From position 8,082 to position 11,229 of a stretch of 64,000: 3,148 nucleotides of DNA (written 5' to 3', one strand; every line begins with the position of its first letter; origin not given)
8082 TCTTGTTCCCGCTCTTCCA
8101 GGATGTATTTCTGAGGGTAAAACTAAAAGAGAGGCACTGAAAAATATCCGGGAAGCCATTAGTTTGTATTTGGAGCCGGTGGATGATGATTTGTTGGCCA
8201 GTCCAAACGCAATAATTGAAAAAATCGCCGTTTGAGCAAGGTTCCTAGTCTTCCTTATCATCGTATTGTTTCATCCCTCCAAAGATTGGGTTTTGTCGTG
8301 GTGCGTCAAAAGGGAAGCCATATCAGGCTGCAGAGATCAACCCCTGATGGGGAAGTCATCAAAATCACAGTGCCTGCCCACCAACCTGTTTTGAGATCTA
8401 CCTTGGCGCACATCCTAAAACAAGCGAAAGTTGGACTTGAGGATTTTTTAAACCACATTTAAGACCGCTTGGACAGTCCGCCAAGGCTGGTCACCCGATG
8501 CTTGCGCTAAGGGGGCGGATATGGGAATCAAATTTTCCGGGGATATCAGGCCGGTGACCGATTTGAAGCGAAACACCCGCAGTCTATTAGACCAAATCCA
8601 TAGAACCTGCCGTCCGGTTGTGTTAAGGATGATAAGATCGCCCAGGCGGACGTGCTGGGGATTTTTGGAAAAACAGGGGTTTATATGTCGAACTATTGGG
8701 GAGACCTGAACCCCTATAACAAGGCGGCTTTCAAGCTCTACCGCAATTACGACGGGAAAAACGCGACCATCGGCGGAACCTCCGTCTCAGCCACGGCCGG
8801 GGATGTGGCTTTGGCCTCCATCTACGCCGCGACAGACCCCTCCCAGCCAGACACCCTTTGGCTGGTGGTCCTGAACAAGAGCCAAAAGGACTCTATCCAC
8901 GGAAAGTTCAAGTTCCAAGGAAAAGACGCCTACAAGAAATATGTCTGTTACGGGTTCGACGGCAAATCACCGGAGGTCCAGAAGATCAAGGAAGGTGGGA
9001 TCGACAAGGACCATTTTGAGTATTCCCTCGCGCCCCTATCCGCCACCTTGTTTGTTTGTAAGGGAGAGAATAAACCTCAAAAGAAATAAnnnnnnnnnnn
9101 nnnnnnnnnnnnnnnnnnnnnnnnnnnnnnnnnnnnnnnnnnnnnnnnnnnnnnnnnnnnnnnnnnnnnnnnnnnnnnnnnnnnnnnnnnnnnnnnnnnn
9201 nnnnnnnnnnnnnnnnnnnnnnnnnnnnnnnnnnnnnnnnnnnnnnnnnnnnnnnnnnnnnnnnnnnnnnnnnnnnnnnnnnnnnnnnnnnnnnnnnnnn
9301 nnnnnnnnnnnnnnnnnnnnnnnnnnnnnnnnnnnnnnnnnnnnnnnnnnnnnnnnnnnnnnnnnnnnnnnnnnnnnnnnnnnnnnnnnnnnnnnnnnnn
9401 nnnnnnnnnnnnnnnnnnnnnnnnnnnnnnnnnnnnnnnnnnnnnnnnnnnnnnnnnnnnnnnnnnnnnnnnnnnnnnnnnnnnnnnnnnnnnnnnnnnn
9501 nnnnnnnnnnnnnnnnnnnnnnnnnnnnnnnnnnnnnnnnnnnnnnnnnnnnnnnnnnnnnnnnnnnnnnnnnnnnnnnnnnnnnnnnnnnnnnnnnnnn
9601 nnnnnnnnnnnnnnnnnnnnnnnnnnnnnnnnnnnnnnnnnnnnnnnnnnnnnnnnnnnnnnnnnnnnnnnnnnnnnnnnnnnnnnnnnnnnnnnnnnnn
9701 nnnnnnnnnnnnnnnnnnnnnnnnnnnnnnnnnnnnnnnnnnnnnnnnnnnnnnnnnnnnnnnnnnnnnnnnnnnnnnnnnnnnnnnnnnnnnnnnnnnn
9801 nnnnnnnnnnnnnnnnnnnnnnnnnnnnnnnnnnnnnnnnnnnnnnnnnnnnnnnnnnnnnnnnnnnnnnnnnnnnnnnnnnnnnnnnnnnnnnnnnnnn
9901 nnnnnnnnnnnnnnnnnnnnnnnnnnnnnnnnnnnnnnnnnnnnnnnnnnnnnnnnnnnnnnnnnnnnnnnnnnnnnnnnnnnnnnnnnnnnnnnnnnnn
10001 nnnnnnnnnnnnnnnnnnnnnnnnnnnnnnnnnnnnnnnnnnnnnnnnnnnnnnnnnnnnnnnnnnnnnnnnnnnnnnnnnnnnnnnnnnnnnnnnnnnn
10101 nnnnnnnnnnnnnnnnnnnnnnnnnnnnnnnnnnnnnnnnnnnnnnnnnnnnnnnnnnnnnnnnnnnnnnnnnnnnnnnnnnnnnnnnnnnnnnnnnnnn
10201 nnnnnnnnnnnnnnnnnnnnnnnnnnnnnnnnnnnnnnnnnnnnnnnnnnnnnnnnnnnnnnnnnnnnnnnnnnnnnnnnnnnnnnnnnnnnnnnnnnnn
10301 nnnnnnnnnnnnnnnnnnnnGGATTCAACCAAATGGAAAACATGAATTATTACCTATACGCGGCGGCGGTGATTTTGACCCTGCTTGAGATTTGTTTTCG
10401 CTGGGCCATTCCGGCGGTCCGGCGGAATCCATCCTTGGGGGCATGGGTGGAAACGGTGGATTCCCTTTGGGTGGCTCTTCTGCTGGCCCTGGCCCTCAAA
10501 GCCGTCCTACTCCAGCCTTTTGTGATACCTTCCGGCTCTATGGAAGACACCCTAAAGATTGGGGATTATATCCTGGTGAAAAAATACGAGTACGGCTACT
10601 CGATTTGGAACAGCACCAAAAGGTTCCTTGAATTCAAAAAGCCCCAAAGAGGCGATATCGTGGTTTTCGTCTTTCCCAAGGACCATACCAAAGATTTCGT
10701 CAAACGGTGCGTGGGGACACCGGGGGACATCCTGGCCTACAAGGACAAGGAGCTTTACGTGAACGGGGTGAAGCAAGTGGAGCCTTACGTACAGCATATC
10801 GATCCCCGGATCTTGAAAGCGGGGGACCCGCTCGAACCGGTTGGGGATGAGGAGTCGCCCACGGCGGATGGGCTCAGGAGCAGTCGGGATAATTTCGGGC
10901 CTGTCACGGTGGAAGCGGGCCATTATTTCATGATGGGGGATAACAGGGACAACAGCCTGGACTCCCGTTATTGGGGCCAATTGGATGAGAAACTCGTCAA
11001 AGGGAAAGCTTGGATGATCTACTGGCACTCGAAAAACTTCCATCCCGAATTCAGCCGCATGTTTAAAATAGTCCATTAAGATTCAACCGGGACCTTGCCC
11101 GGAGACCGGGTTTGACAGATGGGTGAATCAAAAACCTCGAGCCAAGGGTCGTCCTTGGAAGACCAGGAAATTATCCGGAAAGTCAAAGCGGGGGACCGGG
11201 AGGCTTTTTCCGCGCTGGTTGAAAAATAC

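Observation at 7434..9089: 448-bp direct duplication of the glycoside hydrolase 3' end flanking a hicB-hicA cassette and a truncated phd-like antitoxin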

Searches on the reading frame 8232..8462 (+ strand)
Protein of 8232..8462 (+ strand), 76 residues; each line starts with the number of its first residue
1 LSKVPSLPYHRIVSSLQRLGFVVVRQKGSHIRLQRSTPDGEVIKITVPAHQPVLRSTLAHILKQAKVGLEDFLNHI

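Call 6: search_protein_families(library=pfam, proteins=[window:8232-8462:+], max_evalue=0.01)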
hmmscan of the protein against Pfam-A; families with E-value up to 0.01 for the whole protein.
window:8232-8462:+ (76 aa): 1 family
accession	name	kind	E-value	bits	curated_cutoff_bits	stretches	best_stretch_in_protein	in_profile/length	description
PF07927.17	HicA_toxin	-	3.3e-14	53.2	27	1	12-66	4-57/58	HicA toxin of bacterial toxin-antitoxin,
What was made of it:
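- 8232..8462 (+): hicA toxin, 76 aa, with a TTG start that overlaps the hicB stop by 4 nt. Pfam PF07927, E 3.3e-14 (call 6).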

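Call 8: find_encoding_contigs(protein=window:8232-8462:+, flank=10000, max_places=10)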
Protein window:8232-8462:+ (76 aa): no gene with exactly this product is on record in the collection.

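Call 18: find_homologous_proteins(query=window:8232-8462:+, max_evalue=0.00001)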
Query window:8232-8462:+ (76 aa): 2674 proteins with E <= 0.00001 among 2728 candidates; the best 120 are listed.
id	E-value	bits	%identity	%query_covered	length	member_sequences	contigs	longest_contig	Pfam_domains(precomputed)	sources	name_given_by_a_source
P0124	7.5e-38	145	89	100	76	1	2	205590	PF07927.18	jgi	-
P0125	1.2e-30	122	77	97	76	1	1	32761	PF07927.18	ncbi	-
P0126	2.1e-30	121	80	97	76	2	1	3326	PF07927.18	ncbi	-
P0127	2.2e-29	118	77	97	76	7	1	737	PF07927.18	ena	-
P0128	4.0e-28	114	76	97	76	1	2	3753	PF07927.18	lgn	-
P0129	1.0e-27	113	76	97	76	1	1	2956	PF07927.18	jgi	-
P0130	2.1e-27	112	72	97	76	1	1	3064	PF07927.18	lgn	-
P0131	5.6e-27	111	74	97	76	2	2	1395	PF07927.18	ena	-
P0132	7.2e-27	110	73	97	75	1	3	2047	PF07927.18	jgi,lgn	jgi:predicted RNA binding protein YcfA (HicA-like mRNA interferase family)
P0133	9.3e-27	110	68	97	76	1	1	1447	PF07927.18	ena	-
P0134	1.3e-26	109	70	100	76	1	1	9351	PF07927.18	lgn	-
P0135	1.5e-26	109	72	100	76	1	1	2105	PF07927.18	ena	-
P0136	1.7e-26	109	72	97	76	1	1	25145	PF07927.18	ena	-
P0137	2.0e-26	109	72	97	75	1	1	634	PF07927.18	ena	-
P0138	2.5e-26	108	70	97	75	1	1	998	PF07927.18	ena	-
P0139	2.5e-26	108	74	100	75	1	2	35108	PF07927.18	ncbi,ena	-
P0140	2.6e-26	108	76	97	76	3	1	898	PF07927.18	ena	-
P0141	4.3e-26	108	72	97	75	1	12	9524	PF07927.18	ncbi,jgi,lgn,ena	-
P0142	5.1e-26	107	74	100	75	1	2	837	PF07927.18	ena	-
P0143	5.6e-26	107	70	97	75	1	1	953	PF07927.18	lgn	-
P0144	5.7e-26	107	71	96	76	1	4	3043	PF07927.18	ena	-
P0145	6.5e-26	107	73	97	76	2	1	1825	PF07927.18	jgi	jgi:predicted RNA binding protein YcfA (HicA-like mRNA interferase family)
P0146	6.7e-26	107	72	97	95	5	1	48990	PF07927.18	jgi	jgi:predicted RNA binding protein YcfA (HicA-like mRNA interferase family)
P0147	6.8e-26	107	72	97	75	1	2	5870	PF07927.18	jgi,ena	-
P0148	7.6e-26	107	72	97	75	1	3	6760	PF07927.18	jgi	-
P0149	9.0e-26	107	74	95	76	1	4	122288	PF07927.18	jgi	jgi:predicted RNA binding protein YcfA (HicA-like mRNA interferase family)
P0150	1.0e-25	107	72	100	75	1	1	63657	PF07927.18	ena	-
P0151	1.1e-25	106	70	97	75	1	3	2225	PF07927.18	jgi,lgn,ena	-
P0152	1.1e-25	106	73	97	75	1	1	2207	PF07927.18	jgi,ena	-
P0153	1.4e-25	106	70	97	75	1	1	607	PF07927.18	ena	-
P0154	1.5e-25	106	73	97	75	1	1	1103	PF07927.18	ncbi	-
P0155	1.6e-25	106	73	97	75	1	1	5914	PF07927.18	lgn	-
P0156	2.0e-25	106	72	100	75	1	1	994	PF07927.18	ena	-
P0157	2.4e-25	105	70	100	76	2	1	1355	PF07927.18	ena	-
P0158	2.7e-25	105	67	100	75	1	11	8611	PF07927.18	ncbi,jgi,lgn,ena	jgi:predicted RNA binding protein YcfA (HicA-like mRNA interferase family)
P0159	3.0e-25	105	70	97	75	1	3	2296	PF07927.18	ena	-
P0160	3.5e-25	105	72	100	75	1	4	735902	PF07927.18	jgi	jgi:predicted RNA binding protein YcfA (HicA-like mRNA interferase family)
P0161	4.0e-25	105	69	97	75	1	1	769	PF07927.18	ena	-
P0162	4.5e-25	105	74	100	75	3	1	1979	PF07927.18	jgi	jgi:predicted RNA binding protein YcfA (HicA-like mRNA interferase family)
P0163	4.6e-25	104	67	100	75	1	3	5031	PF07927.18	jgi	jgi:predicted RNA binding protein YcfA (HicA-like mRNA interferase family)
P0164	4.9e-25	104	72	97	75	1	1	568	PF07927.18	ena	-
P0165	4.9e-25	104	69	97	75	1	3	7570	PF07927.18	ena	-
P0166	5.1e-25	104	70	97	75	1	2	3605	PF07927.18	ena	-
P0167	5.1e-25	104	73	97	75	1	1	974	PF07927.18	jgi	jgi:predicted RNA binding protein YcfA (HicA-like mRNA interferase family)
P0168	5.8e-25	104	69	97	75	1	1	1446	PF07927.18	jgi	-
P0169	6.3e-25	104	69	97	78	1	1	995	PF07927.18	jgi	-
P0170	6.5e-25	104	69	97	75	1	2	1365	PF07927.18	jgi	-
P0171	6.6e-25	104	70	96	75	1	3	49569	PF07927.18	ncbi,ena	-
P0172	6.6e-25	104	70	96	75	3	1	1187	PF07927.18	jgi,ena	jgi:predicted RNA binding protein YcfA (HicA-like mRNA interferase family)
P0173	6.7e-25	104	70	100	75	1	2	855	PF07927.18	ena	-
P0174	6.8e-25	104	68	100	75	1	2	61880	PF07927.18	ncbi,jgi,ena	jgi:predicted RNA binding protein YcfA (HicA-like mRNA interferase family)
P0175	6.8e-25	104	70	96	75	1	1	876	PF07927.18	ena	-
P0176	7.7e-25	104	69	97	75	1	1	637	PF07927.18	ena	-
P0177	1.0e-24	103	70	96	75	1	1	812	PF07927.18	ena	-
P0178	1.1e-24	103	73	97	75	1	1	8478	PF07927.18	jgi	jgi:predicted RNA binding protein YcfA (HicA-like mRNA interferase family)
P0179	1.2e-24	103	70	97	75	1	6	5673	PF07927.18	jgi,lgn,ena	-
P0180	1.3e-24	103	69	97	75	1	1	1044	PF07927.18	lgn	-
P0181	1.3e-24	103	68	97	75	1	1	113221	PF07927.18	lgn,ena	-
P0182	1.4e-24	103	70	96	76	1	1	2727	PF07927.18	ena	-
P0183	1.5e-24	103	68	100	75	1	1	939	PF07927.18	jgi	-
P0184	1.5e-24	103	74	95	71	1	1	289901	PF07927.18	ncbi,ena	-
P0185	1.5e-24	103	67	100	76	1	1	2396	PF07927.18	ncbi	-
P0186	1.5e-24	103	69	97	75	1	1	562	PF07927.18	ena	-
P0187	1.6e-24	103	72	97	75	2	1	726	PF07927.18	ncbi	-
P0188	1.9e-24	103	68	100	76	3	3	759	PF07927.18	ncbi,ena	-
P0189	2.0e-24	102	67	100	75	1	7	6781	PF07927.18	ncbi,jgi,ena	jgi:predicted RNA binding protein YcfA (HicA-like mRNA interferase family)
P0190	2.4e-24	102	69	97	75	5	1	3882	PF07927.18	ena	-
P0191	2.9e-24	102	69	97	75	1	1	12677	PF07927.18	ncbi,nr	ncbi:MAG: addiction module toxin, HicA family [Calothrix sp. SM1_7_51]|nr:addiction module toxin, Hi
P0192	3.0e-24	102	67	100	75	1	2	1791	PF07927.18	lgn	-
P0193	3.4e-24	102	68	96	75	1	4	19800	PF07927.18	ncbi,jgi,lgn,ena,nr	ncbi:MAG: type II toxin-antitoxin system HicA family toxin [Kiritimatiellia bacterium]|jgi:predicted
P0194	3.7e-24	102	64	97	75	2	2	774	PF07927.18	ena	-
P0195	4.4e-24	101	69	97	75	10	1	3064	PF07927.18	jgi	jgi:predicted RNA binding protein YcfA (HicA-like mRNA interferase family)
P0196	4.7e-24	101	69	97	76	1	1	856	PF07927.18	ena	-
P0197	4.8e-24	101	68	97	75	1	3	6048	PF07927.18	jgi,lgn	-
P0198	4.9e-24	101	63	100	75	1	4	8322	PF07927.18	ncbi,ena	-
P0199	4.9e-24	101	70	97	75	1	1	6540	PF07927.18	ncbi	-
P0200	4.9e-24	101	69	97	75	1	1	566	PF07927.18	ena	-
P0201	4.9e-24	101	69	97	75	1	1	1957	PF07927.18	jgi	jgi:predicted RNA binding protein YcfA (HicA-like mRNA interferase family)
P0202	4.9e-24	101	70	96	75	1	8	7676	PF07927.18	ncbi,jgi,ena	-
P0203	5.3e-24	101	66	96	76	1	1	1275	PF07927.18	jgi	-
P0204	5.4e-24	101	69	97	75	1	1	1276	PF07927.18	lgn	-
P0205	6.0e-24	101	62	97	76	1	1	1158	PF07927.18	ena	-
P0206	6.2e-24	101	68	97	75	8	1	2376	PF07927.18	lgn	-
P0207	6.3e-24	101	69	97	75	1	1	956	PF07927.18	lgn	-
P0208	6.6e-24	101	63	100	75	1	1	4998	PF07927.18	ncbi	-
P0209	6.6e-24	101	72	95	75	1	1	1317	PF07927.18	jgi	jgi:predicted RNA binding protein YcfA (HicA-like mRNA interferase family)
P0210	6.7e-24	101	77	87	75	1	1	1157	PF07927.18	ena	-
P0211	7.0e-24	101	67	96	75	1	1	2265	PF07927.18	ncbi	-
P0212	7.7e-24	101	70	97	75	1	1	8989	PF07927.18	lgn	-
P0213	8.0e-24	101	67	100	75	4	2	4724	PF07927.18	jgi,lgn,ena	-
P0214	9.0e-24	100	64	100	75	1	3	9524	PF07927.18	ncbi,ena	-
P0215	9.4e-24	100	65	99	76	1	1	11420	PF07927.18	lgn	-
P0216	9.5e-24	100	64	100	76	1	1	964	PF07927.18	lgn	-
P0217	1.0e-23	100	72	97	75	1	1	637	PF07927.18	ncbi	-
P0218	1.0e-23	100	68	96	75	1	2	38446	PF07927.18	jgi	-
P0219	1.0e-23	100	66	97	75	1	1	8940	PF07927.18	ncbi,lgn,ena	-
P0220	1.0e-23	100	68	100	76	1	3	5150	PF07927.18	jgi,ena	-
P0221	1.1e-23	100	69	97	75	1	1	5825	PF07927.18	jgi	jgi:predicted RNA binding protein YcfA (HicA-like mRNA interferase family)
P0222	1.1e-23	100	64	100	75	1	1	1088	PF07927.18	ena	-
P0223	1.1e-23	100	66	97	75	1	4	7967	PF07927.18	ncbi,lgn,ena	-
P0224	1.2e-23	100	70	97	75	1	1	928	PF07927.18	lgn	-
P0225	1.2e-23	100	63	100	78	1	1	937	PF07927.18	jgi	jgi:predicted RNA binding protein YcfA (HicA-like mRNA interferase family)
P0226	1.2e-23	100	66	97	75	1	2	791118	PF07927.18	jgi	jgi:predicted RNA binding protein YcfA (HicA-like mRNA interferase family)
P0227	1.3e-23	100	64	100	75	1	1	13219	PF07927.18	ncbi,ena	-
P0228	1.3e-23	100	67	96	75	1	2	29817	PF07927.18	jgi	-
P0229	1.3e-23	100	62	97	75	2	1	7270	PF07927.18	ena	-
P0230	1.4e-23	100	68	100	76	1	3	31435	PF07927.18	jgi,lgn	jgi:predicted RNA binding protein YcfA (HicA-like mRNA interferase family)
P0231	1.4e-23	100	66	100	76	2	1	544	PF07927.18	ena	-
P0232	1.4e-23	100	66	100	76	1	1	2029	PF07927.18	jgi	jgi:predicted RNA binding protein YcfA (HicA-like mRNA interferase family)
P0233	1.5e-23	100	67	95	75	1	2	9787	PF07927.18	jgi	jgi:predicted RNA binding protein YcfA (HicA-like mRNA interferase family)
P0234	1.5e-23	100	66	97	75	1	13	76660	PF07927.18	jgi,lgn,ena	-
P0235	1.5e-23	100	69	97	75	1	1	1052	PF07927.18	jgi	jgi:predicted RNA binding protein YcfA (HicA-like mRNA interferase family)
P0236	1.7e-23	100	65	97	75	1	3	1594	PF07927.18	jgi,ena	-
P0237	1.7e-23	99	66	96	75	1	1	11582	PF07927.18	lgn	-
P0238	1.8e-23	99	66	97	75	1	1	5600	PF07927.18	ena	-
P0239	1.8e-23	99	70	97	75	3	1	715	PF07927.18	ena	-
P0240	1.8e-23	99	68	97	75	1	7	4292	PF07927.18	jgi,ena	-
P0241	1.9e-23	99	67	100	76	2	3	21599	PF07927.18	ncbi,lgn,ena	-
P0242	2.0e-23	99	68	97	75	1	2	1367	PF07927.18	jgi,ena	-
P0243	2.0e-23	99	65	97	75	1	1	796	PF07927.18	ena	-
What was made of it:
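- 8232..8462 (+): 89% identical to P0124 (call 18).
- The shortest Logan contig among the hicA hits is 928 bp (call 18).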

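Call 19: find_encoding_contigs(protein=P0124, flank=6000, max_places=4)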
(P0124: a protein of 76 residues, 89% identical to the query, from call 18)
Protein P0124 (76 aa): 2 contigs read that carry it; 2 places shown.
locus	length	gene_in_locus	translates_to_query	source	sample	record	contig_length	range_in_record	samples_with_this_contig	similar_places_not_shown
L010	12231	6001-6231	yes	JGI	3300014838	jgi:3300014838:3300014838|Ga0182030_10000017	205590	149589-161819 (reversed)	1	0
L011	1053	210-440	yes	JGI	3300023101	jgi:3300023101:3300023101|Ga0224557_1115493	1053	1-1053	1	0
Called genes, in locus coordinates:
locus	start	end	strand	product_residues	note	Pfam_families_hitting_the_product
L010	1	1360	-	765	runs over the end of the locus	-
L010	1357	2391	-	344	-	PF00535:Glycos_transf_2 (weak), PF13632:Glyco_trans_2_3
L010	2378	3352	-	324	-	PF03706:LPG_synthase_TM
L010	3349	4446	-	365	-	PF13439:Glyco_transf_4 (faint), PF13579:Glyco_trans_4_4 (faint), PF00534:Glycos_transf_1, PF13692:Glyco_trans_1_4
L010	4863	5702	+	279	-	PF00106:adh_short, PF08659:KR, PF13561:adh_short_C2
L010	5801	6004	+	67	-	PF15919:HicB_lk_antitox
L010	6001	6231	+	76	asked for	PF07927:HicA_toxin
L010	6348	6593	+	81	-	PF21748:UPF0150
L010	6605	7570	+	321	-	PF01073:3Beta_HSD, PF01370:Epimerase, PF02719:Polysacc_synt_2 (faint), PF04321:RmlD_sub_bind, PF05368:NmrA, PF13460:NAD_binding_10, PF16363:GDP_Man_Dehyd, PF07993:NAD_binding_4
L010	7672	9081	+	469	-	PF00344:SecY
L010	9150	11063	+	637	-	PF13231:PMT_2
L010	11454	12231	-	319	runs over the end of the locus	PF00682:HMGL-like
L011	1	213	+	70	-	?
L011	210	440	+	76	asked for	PF07927:HicA_toxin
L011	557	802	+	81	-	PF21748:UPF0150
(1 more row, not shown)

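Call 20: find_encoding_contigs(protein=P0126, flank=4000, max_places=3)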
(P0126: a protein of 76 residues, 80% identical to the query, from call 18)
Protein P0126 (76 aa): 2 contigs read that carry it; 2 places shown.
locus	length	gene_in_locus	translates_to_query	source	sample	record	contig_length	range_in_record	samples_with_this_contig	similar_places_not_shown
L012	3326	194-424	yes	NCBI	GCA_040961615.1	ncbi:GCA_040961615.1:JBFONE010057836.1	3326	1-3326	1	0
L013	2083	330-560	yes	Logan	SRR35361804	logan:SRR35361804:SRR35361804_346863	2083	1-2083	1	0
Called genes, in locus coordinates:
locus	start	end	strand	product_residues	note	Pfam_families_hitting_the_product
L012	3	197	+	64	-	?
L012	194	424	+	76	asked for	PF07927:HicA_toxin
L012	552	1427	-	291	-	PF13276:HTH_21, PF00665:rve (weak), PF13683:rve_3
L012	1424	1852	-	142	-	PF01527:HTH_Tnp_1 (weak)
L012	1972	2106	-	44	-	-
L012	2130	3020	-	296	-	-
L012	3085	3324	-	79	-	?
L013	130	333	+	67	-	PF15919:HicB_lk_antitox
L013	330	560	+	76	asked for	PF07927:HicA_toxin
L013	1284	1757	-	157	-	PF01850:PIN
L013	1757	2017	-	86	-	PF02604:PhdYeFM_antitox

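Call 26: find_encoding_contigs(protein=window:8232-8459:+, flank=10000, max_places=10)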
Protein seq(76 aa) (76 aa): no gene with exactly this product is on record in the collection.

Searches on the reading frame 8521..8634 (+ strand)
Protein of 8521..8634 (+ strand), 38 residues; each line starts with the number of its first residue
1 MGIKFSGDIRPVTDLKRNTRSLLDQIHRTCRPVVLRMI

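Call 29: search_protein_representatives(protein=window:8521-8634:+)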
Query: 38 residues. Proteins with E-value up to 0.001 (for the whole library): 32; up to 1e-10: 0; up to 1e-30: 0. The best 32 are listed.
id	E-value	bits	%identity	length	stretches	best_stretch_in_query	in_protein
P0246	1.2e-10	55.3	86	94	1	1-36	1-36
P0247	6.0e-10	53.2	88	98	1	1-34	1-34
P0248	1.1e-07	46.3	68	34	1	1-34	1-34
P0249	1.5e-06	42.8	65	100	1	3-36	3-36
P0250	4.3e-06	41.5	67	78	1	1-36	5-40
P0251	5.5e-06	41.2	64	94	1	1-36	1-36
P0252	1.1e-05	40.3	65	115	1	2-35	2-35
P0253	1.9e-05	39.5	64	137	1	1-36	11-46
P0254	2.0e-05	39.4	56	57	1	3-36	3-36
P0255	2.2e-05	39.3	64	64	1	1-36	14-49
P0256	2.6e-05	39.1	33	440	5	7-33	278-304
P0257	3.8e-05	38.6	62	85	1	3-36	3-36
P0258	4.7e-05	38.3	68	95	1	6-36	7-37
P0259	4.9e-05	38.3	60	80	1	2-36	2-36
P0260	5.3e-05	38.2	62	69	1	3-36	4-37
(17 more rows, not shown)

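Call 31: find_encoding_contigs(protein=P0246, flank=5000, max_places=5)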
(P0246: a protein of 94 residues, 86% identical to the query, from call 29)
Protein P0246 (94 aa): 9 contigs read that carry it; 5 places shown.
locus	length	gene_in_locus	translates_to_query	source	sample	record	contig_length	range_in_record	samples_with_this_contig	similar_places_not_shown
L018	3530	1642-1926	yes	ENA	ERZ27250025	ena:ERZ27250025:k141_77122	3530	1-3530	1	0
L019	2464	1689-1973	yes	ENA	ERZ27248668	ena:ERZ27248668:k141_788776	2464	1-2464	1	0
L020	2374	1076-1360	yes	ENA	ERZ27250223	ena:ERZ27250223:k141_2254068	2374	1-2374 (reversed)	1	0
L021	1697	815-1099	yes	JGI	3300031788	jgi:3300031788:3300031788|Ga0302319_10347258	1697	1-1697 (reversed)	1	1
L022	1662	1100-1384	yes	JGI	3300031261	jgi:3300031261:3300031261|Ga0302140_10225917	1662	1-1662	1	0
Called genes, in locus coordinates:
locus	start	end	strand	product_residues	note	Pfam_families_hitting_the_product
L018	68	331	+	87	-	PF04221:RelB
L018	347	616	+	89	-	PF15738:YafQ_toxin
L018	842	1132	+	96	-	PF05015:HigB-like_toxin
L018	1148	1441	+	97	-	PF13560:HTH_31 (weak), PF01381:HTH_3 (weak)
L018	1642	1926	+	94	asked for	PF02604:PhdYeFM_antitox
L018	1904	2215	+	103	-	PF05016:ParE_toxin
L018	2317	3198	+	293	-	-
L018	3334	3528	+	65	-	?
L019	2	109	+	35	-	?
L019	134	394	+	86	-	PF04221:RelB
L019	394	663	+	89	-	PF15738:YafQ_toxin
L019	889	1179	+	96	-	PF05015:HigB-like_toxin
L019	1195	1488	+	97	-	PF13560:HTH_31 (weak), PF01381:HTH_3 (weak)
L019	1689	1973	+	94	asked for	PF02604:PhdYeFM_antitox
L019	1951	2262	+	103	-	PF05016:ParE_toxin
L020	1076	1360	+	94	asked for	PF02604:PhdYeFM_antitox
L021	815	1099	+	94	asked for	PF02604:PhdYeFM_antitox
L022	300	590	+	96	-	PF05015:HigB-like_toxin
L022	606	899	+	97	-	PF13560:HTH_31 (weak), PF01381:HTH_3 (weak)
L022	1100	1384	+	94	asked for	PF02604:PhdYeFM_antitox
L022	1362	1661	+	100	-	?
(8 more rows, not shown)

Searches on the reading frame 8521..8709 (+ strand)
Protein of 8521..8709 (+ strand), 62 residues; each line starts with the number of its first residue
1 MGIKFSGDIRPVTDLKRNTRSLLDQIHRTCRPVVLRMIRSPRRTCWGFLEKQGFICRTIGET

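Call 6: search_protein_families(library=pfam, proteins=[window:8521-8709:+], max_evalue=0.01)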
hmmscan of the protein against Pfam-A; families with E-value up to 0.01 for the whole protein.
window:8521-8709:+ (62 aa): 1 family
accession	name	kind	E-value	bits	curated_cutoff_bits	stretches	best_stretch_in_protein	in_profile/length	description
PF02604.26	PhdYeFM_antitox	-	0.0016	18.6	29.8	1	8-35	2-29/74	Antitoxin Phd_YefM, type II toxin-antitoxin system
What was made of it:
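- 8509..8626 (+): Truncated phd/yefM antitoxin gene: ribosome-binding site plus codons 1-35 of a gene of about 94 codons. The parE-type toxin partner is missing. Pfam PF02604 matches profile positions 2-29 at E 0.0016, below the cut-off because the gene is truncated (call 6).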

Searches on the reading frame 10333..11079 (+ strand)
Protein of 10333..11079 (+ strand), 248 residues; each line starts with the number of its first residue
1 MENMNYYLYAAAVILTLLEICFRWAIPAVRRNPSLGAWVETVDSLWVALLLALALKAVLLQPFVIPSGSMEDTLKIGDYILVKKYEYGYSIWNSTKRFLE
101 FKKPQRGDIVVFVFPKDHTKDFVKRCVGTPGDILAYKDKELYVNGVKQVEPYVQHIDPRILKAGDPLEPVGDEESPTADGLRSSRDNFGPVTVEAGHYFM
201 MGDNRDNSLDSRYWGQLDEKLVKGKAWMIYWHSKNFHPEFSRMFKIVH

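Call 55: search_protein_families(library=pfam, proteins=[window:10333-11079:+], max_evalue=0.001)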
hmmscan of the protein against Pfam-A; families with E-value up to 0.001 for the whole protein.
window:10333-11079:+ (248 aa): 1 family
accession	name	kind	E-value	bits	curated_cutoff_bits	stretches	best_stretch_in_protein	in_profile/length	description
PF10502.14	Peptidase_S26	-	4.9e-50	170.2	22.9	1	39-231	2-168/168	Signal peptidase, peptidase S26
